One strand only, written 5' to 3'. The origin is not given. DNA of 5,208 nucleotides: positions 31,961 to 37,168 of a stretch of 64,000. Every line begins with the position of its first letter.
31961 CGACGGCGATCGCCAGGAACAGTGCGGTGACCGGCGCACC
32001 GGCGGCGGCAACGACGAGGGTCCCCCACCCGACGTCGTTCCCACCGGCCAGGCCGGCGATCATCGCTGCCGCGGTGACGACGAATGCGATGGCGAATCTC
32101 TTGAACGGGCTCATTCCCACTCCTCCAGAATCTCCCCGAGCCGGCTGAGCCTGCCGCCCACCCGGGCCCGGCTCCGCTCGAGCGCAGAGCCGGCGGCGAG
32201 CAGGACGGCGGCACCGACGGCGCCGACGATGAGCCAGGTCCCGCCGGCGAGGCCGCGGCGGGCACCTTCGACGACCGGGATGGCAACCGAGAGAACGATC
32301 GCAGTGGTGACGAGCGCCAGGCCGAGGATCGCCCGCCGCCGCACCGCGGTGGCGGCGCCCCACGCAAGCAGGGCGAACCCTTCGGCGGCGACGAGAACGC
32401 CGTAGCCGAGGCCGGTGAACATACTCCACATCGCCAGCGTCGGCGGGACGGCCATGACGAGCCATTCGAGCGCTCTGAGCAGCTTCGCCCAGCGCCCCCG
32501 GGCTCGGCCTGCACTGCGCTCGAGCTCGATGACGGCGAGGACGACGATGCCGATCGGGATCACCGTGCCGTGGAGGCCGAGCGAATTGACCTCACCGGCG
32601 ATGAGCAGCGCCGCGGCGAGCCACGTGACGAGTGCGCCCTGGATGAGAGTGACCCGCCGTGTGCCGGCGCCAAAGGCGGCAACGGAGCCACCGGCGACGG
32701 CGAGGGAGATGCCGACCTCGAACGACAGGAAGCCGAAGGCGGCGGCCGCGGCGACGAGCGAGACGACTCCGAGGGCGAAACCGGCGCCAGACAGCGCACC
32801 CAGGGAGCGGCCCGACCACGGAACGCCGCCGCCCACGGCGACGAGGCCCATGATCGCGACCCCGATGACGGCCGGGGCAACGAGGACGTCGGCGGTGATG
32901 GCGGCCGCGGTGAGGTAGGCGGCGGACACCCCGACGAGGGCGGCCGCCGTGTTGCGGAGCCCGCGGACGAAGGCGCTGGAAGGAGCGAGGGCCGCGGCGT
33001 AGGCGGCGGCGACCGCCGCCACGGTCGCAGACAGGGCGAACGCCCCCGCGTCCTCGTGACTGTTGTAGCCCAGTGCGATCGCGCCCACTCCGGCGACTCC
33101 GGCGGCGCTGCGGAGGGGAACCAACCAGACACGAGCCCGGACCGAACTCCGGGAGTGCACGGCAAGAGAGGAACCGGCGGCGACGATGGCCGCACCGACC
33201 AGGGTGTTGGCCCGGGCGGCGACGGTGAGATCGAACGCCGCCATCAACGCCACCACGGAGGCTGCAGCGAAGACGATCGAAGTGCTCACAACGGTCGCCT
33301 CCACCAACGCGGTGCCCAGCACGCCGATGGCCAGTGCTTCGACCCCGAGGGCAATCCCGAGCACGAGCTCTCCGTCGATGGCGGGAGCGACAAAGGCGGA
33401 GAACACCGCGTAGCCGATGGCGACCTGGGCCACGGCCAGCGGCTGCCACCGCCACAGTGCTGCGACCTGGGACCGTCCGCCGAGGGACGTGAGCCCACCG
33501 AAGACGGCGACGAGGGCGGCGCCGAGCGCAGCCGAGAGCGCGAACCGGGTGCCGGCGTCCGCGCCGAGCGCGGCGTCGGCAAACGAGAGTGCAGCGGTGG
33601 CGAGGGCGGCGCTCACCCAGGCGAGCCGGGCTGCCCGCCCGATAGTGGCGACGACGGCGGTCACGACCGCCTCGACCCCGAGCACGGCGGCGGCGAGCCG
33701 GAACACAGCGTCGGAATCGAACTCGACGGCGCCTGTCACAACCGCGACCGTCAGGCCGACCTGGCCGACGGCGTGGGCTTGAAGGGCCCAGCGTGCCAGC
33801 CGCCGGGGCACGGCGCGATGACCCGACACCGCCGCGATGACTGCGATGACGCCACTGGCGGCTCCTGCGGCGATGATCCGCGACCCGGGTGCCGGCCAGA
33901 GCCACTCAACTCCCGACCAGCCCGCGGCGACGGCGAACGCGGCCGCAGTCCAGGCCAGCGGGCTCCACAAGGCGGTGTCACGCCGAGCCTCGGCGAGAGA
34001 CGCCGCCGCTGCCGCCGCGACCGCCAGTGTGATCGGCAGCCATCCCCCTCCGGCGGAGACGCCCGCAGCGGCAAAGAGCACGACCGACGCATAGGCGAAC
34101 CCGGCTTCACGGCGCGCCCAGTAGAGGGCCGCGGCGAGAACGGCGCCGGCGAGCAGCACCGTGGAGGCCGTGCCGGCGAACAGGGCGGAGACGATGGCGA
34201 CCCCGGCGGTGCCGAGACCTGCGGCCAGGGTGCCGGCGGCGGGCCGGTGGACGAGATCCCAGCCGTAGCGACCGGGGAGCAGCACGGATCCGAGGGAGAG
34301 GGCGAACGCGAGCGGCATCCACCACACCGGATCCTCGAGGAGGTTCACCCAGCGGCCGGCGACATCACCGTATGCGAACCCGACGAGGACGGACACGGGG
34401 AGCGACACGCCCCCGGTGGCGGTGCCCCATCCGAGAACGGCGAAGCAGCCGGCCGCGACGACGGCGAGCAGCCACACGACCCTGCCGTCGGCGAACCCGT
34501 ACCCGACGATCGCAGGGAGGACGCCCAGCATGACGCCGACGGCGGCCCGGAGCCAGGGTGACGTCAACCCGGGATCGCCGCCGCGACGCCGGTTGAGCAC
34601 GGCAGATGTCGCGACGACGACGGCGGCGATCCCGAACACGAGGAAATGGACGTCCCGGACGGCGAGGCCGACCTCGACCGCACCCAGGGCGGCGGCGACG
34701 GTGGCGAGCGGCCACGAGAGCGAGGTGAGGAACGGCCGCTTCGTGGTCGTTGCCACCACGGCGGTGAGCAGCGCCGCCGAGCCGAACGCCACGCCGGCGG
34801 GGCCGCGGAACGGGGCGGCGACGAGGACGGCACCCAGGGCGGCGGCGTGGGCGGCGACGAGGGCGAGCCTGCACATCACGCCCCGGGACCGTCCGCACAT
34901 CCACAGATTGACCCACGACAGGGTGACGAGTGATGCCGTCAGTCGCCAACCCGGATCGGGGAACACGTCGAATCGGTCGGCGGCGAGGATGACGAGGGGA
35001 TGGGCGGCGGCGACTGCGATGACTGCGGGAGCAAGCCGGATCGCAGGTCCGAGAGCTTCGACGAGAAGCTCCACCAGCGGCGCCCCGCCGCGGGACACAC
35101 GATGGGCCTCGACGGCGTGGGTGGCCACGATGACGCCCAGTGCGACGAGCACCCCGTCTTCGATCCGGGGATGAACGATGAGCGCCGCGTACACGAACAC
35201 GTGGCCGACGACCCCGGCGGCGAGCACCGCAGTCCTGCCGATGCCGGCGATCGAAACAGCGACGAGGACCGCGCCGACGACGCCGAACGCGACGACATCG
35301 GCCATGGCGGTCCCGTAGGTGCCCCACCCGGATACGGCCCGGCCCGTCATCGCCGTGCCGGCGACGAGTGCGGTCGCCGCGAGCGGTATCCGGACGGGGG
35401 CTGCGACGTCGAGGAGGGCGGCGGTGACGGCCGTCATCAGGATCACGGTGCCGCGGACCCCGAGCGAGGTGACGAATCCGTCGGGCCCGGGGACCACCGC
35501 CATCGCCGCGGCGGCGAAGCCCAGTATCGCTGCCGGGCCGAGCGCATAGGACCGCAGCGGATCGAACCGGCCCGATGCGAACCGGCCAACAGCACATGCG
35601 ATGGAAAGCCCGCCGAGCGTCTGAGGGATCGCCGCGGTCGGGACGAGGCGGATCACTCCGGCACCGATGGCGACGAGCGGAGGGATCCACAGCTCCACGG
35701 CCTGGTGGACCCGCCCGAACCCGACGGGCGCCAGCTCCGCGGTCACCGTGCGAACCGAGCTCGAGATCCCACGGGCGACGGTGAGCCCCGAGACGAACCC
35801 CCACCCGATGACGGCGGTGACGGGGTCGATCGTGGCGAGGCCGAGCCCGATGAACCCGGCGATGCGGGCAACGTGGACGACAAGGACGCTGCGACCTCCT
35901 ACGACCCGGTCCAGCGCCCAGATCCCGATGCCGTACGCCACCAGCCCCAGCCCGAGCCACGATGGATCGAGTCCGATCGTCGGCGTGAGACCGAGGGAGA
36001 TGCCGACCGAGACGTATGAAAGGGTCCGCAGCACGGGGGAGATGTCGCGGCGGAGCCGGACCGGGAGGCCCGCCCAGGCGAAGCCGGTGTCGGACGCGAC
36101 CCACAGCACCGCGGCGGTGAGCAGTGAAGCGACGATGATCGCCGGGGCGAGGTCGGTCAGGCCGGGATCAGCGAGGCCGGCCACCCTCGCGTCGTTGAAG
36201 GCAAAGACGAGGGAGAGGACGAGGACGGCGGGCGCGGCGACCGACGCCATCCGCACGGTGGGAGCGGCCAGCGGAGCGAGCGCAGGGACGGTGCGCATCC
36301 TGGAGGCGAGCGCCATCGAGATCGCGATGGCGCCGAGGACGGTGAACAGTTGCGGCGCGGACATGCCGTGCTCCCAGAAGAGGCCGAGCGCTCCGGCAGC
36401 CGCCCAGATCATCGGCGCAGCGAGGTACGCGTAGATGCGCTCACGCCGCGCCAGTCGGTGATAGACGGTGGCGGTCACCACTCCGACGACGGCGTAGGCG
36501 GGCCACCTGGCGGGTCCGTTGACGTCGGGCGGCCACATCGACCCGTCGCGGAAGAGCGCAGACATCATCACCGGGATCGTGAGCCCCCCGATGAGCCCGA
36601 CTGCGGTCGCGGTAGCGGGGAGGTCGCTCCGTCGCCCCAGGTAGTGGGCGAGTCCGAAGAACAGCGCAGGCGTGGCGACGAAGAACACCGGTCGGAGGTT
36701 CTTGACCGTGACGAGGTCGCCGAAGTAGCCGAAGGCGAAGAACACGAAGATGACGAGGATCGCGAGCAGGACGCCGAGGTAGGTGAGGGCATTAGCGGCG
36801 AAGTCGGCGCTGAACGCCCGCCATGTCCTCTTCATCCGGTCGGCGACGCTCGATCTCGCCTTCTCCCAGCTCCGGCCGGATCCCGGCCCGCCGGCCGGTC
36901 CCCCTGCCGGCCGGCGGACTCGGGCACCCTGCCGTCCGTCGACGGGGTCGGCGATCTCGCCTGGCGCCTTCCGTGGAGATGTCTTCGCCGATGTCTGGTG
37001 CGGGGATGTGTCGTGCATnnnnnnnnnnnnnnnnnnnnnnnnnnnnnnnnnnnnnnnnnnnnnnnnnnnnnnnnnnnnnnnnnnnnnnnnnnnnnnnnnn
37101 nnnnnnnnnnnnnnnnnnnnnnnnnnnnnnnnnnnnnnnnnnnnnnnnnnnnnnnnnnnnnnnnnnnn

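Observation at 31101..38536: Giant 1635-aa polytopic membrane protein translationally coupled to a PrsW intramembrane protease, divergent from an intramembrane-sensing two-component system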

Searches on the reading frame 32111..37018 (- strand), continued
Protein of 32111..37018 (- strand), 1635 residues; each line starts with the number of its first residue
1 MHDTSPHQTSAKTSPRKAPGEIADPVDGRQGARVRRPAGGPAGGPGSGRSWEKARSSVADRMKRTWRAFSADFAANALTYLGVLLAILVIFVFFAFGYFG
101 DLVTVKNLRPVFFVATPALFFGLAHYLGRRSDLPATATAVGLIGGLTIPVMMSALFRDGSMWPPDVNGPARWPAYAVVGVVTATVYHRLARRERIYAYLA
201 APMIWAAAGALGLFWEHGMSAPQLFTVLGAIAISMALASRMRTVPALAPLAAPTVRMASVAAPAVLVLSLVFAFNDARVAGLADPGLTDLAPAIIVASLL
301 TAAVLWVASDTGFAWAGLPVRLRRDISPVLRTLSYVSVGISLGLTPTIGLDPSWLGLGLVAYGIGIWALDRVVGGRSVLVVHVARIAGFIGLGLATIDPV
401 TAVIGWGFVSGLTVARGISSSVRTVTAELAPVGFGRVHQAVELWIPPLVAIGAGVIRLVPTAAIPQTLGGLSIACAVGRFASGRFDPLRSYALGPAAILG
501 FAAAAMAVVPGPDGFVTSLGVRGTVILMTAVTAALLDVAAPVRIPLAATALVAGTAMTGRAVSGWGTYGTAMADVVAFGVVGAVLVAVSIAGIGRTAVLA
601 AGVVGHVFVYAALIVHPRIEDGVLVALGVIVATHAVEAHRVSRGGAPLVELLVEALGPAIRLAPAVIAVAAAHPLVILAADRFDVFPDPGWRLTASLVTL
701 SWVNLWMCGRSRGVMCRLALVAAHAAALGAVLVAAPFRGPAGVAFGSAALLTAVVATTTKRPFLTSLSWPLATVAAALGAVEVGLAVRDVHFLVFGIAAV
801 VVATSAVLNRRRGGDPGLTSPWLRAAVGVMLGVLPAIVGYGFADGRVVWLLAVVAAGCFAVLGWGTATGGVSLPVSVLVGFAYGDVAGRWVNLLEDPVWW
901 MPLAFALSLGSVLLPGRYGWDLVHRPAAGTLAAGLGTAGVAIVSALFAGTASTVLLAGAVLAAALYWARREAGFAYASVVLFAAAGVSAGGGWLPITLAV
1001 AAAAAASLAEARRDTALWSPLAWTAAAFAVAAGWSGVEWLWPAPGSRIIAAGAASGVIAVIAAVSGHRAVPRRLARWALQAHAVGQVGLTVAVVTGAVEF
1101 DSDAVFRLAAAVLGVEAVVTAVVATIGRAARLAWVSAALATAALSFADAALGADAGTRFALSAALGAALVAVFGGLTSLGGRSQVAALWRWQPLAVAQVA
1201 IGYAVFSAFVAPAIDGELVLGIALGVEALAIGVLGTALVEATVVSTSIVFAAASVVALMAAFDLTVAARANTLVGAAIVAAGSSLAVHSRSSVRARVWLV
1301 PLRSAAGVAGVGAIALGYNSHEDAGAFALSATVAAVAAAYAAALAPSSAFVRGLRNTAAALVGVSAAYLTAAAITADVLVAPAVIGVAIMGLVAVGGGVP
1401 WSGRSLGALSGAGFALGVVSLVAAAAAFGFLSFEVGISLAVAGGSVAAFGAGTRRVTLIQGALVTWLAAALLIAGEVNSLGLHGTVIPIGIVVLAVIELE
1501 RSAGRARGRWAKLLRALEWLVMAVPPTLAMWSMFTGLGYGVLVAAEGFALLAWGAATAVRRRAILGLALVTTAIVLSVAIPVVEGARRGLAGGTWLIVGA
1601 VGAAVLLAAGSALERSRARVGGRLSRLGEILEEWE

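Call 19: find_related_loci(query=A1, collection=genome_contigs, flank=10000)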
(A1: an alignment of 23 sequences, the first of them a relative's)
Query A1 (1635 aa) in genome_contigs; peptide patterns used: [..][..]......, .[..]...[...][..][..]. (x = any residue, [..] = any of these).
250 stretches matched a pattern; 8 encode a relative of the query (tblastn E <= 1e-3); 8 distinct loci.
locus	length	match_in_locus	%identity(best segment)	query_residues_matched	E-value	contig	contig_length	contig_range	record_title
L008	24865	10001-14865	35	61-1635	8e-122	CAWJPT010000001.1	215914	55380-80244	MAG: uncultured bacterium isolate MFD02923.bin.2.92 genome assembly, contig: contig_12927, whole genome shotgun sequence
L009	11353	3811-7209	35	61-1146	3e-112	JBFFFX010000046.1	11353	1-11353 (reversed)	MAG: Acidimicrobiia bacterium isolate Mix_mud15.2022.01.27 k141_792427_length_11353_cov_7.0000, whole genome shotgun seq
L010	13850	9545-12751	35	61-1099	3e-106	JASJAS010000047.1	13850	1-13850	MAG: Acidimicrobiia bacterium isolate MO_035.B13 MO_035.c_607, whole genome shotgun sequence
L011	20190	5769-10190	34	60-1635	2e-101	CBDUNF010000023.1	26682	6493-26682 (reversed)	MAG TPA_asm: uncultured bacterium isolate SRR22808118_binner23_Refined_49 genome assembly, contig: ERZ25043431.1195, who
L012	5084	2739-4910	36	5-705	4e-90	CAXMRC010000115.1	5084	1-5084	MAG: uncultured Gemmatimonadales bacterium isolate 10C-St20-MC-01_bin.19.orig genome assembly, contig: k141_2469712, who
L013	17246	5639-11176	32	4-1635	1e-100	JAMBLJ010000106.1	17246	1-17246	MAG: Actinomycetes bacterium isolate H2.bin.90 k83_582723, whole genome shotgun sequence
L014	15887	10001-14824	34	61-1635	9e-157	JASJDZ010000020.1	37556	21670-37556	MAG: Acidimicrobiia bacterium isolate MO_197.B6 MO_197.c_139, whole genome shotgun sequence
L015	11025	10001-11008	41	3-299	5e-57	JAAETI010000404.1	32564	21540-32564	MAG: bacterium isolate Vin_3 VinG_CONTIG1227260, whole genome shotgun sequence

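Call 70: search_protein_families(library=pfam, proteins=[P0013, P0019, P0036, P0039], max_evalue=1)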
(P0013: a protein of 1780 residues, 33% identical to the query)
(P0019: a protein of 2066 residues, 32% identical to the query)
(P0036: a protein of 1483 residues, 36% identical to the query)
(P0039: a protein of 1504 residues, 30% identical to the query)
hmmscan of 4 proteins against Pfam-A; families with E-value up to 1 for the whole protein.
P0013 (1780 aa): 1 family
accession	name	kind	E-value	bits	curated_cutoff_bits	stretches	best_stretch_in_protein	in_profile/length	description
PF14007.11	YtpI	-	0.036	14.8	29.4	1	138-203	19-85/87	YtpI-like protein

P0019 (2066 aa): 0 families

P0036 (1483 aa): 0 families

P0039 (1504 aa): 4 families
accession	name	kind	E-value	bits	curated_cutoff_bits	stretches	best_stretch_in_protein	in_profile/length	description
PF13248.11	Zn_ribbon_3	-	0.037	13.9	27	1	9-31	4-26/26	zinc-ribbon domain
PF07282.18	Cas12f1-like_TNB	-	0.091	13.4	26.3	1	4-37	25-56/60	Cas12f1-like, TNB domain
PF24463.1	DUF7577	-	0.23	11.6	28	1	9-28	4-23/27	Domain of unknown function (DUF7577)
PF12773.13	DZR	-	0.31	11.7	27.3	1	10-28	27-45/45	Double zinc ribbon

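Call 71: search_protein_families(library=ncbifam, proteins=[P0013, P0019, P0036, P0039], max_evalue=1)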
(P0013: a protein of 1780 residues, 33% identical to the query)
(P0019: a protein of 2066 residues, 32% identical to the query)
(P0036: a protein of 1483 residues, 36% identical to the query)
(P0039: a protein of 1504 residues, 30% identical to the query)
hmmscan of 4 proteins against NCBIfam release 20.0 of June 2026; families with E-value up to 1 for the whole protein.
P0013 (1780 aa): 1 family
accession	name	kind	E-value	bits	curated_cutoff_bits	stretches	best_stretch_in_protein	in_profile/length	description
NF008084.0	PRK10819.1-5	equivalog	0.12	12.2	315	1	65-144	54-126/249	TonB system transport protein TonB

P0019 (2066 aa): 0 families

P0036 (1483 aa): 0 families

P0039 (1504 aa): 1 family
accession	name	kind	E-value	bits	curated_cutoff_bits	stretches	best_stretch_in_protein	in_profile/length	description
NF049953.1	ribbon_DG_selen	exception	0.038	13.9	130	1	8-31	148-171/172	zinc ribbon-containing (seleno)protein DG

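Call 108: search_protein_families(library=padloc, proteins=[window:32111-37018:-], max_evalue=0.01)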
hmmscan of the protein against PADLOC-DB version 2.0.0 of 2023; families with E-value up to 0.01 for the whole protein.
window:32111-37018:- (1635 aa): 0 families

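Call 109: search_protein_families(library=phrogs, proteins=[window:32111-37018:-], max_evalue=0.01)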
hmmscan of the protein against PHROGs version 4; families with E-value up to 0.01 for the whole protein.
window:32111-37018:- (1635 aa): 0 families

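Call 128: find_encoding_contigs(protein=P0002, flank=8000, max_places=1)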
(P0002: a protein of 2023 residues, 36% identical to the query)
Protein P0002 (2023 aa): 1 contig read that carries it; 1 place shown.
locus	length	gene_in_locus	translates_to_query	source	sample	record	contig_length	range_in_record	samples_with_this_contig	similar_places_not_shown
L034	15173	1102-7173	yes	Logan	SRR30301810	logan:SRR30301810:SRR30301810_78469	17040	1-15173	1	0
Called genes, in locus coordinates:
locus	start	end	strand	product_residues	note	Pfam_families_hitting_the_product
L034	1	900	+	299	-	?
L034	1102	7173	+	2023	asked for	-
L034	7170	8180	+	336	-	PF13367:PrsW-protease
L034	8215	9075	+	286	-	-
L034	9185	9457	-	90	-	-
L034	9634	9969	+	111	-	-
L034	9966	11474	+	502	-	PF00282:Pyridoxal_deC, PF01212:Beta_elim_lyase (weak)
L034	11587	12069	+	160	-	-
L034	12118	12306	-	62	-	-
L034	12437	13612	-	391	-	PF00083:Sugar_tr (weak), PF07690:MFS_1, PF13347:MFS_2 (faint)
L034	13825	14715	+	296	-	PF00892:EamA, PF03151:TPT (weak), PF00892:EamA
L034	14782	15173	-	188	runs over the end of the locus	-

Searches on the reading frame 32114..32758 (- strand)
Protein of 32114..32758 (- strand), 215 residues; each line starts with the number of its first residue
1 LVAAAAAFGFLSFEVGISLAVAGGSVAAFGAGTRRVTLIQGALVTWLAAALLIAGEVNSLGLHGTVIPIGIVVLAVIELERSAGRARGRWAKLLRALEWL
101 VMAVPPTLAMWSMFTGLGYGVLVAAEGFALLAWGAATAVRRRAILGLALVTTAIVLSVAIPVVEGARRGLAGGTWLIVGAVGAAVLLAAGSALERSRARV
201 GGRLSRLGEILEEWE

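Call 82: search_protein_families(library=ncbifam, alignment_id=A4, max_evalue=1)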
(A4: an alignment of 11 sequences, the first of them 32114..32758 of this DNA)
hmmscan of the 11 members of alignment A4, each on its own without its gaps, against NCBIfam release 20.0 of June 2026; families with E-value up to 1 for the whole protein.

A. member 1, window:32114-32758:- (215 aa): 0 families

B. families by the number of members that match (of 11 scanned): 8 families
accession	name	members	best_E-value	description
NF047321.1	SCO7613_CTERM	1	7.6e-05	SCO7613 C-terminal domain-containing membrane protein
NF040681.2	GPS-CTERM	1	0.03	GPS-CTERM domain-containing protein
TIGR00799.1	mtp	1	0.037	Golgi 4-transmembrane spanning transporter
TIGR01411.1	tatAE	1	0.15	twin-arginine translocase TatA/TatE family subunit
NF006914.0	PRK09404.1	1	0.18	2-oxoglutarate dehydrogenase E1 component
NF011343.0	PRK14760.1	1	0.21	protein YoaJ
NF008907.0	PRK12270.1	1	0.27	multifunctional oxoglutarate decarboxylase/oxoglutarate dehydrogenase thiamine pyrophosphate-binding subunit/dihydrolipoyllysine-residue suc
NF041554.1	SA1362_fam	1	0.47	SA1362 family protein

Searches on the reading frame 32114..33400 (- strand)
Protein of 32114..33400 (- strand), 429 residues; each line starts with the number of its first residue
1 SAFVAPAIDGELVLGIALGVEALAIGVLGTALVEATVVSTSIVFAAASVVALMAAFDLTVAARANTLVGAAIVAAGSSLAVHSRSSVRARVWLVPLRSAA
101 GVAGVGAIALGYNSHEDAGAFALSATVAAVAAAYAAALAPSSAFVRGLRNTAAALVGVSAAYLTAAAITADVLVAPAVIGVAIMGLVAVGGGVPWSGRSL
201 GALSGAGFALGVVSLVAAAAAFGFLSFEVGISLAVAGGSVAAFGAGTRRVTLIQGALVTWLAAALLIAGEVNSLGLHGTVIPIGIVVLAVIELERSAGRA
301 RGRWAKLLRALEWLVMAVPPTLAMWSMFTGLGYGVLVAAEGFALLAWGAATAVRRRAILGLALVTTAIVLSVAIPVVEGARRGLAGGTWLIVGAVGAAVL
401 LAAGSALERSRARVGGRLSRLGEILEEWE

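Call 97: search_dna_similar(query=window:32114-33400:-, collection=plasmids, mode=protein, max_evalue=0.01, max_rows=15)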
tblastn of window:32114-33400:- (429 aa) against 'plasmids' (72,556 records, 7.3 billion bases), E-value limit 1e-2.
No match.
